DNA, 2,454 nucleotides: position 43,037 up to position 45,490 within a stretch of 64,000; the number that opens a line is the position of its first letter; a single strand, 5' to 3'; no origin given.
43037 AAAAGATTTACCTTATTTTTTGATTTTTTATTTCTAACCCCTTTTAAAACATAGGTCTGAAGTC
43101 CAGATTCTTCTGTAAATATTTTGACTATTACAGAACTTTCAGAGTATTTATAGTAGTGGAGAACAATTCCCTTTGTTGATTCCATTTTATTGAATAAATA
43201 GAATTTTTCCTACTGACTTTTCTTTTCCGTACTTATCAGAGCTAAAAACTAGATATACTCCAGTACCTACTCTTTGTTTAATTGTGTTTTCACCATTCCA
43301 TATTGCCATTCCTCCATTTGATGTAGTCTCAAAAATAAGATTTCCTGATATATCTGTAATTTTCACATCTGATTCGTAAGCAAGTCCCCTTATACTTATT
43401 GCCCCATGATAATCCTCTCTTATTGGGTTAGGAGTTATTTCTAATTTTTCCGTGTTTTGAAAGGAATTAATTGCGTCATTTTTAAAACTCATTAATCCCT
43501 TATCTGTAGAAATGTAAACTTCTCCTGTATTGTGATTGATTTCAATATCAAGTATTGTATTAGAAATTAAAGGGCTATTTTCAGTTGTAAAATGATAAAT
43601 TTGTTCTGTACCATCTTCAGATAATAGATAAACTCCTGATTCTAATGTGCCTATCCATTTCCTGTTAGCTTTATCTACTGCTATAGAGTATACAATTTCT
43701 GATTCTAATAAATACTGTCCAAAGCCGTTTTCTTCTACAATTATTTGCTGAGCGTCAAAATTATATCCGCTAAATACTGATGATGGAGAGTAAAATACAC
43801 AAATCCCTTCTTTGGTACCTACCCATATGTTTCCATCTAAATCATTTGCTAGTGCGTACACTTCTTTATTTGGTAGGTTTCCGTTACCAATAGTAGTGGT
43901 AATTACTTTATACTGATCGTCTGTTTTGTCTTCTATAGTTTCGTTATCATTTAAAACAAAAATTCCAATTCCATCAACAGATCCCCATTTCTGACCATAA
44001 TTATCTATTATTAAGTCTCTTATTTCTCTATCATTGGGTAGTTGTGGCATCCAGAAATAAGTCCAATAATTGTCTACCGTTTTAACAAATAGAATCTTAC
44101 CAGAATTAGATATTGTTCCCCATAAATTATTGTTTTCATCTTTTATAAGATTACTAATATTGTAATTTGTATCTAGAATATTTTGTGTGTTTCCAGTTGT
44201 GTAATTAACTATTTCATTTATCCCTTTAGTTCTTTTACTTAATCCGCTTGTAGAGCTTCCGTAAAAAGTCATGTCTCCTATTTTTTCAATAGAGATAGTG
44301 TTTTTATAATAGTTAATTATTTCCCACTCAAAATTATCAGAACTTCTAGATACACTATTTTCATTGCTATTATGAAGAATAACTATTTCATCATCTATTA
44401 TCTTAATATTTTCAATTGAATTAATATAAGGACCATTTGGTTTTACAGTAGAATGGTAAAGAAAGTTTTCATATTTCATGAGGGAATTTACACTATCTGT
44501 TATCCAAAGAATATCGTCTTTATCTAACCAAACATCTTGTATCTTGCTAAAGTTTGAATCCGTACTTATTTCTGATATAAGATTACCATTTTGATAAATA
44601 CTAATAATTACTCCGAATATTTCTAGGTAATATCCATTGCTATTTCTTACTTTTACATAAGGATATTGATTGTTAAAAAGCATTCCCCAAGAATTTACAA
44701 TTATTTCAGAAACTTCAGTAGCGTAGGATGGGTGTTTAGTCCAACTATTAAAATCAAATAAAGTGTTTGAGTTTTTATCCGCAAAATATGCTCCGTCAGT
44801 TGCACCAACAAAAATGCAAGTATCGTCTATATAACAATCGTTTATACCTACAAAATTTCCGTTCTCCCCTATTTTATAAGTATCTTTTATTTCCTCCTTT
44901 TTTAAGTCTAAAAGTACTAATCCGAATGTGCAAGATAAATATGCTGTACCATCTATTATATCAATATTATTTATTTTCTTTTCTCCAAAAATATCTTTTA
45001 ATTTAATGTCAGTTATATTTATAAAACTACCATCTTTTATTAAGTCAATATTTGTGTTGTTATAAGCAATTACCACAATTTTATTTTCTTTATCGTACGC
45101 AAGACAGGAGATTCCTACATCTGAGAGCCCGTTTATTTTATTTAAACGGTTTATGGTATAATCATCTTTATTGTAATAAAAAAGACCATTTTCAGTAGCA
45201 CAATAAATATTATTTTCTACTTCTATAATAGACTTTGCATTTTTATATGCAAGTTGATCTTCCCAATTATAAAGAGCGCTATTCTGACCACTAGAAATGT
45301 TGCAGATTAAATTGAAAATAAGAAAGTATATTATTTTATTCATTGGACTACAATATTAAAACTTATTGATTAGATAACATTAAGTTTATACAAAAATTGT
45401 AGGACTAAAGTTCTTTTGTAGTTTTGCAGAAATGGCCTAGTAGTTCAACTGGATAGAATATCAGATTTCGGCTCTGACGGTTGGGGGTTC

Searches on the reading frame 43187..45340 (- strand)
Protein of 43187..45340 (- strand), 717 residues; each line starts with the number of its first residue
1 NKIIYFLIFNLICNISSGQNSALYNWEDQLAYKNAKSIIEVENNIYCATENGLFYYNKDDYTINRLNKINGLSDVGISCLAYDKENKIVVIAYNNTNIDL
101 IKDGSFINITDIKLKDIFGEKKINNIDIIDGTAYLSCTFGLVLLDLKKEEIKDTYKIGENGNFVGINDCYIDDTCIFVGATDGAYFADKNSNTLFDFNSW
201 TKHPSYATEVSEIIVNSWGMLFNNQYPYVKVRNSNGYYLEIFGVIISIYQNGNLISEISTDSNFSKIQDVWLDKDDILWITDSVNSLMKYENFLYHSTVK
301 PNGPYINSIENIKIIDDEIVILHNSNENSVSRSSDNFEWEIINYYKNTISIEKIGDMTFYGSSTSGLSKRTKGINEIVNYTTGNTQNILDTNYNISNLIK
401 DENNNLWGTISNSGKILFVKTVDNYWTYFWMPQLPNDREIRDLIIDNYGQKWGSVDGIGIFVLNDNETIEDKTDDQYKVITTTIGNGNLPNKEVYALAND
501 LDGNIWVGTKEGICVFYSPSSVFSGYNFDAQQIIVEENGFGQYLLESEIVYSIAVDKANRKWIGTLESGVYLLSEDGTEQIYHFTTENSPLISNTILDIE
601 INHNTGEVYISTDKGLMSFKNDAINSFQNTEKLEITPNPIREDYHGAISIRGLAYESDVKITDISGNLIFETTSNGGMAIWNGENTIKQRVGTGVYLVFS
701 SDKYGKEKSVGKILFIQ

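Call 6: search_protein_families(library=pfam, proteins=[window:43187-45340:-], max_evalue=0.1)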
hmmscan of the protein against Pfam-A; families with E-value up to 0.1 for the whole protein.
window:43187-45340:- (717 aa): 3 families
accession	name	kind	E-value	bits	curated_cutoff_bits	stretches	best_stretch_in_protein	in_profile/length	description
PF21544.3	PorZ_N_b_propeller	-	1.7e-37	129.5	27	1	45-201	1-154/154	TSS9, PorZ, N-terminal beta-propeller domain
PF07494.17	Reg_prop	-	4.2e-06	26.8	20.4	1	488-510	1-23/24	Two component regulator propeller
PF24929.1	GlfB_C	-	0.069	13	27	0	311-342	156-187/227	GlfB-like, C-terminal domain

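Call 7: search_protein_families(library=ncbifam, proteins=[window:43187-45340:-], max_evalue=0.1)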
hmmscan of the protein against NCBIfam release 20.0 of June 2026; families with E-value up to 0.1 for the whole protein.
window:43187-45340:- (717 aa): 2 families
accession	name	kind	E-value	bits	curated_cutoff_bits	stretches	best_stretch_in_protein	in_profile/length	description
NF052228.1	T9SS_PorZ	equivalog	1.6e-150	503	260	1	2-716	4-756/757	type IX secretion system anionic LPS delivery protein PorZ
NF045728.1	glycosyl_F510_1955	equivalog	0.017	14.4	175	0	599-627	10-38/246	F510_1955 family glycosylhydrolase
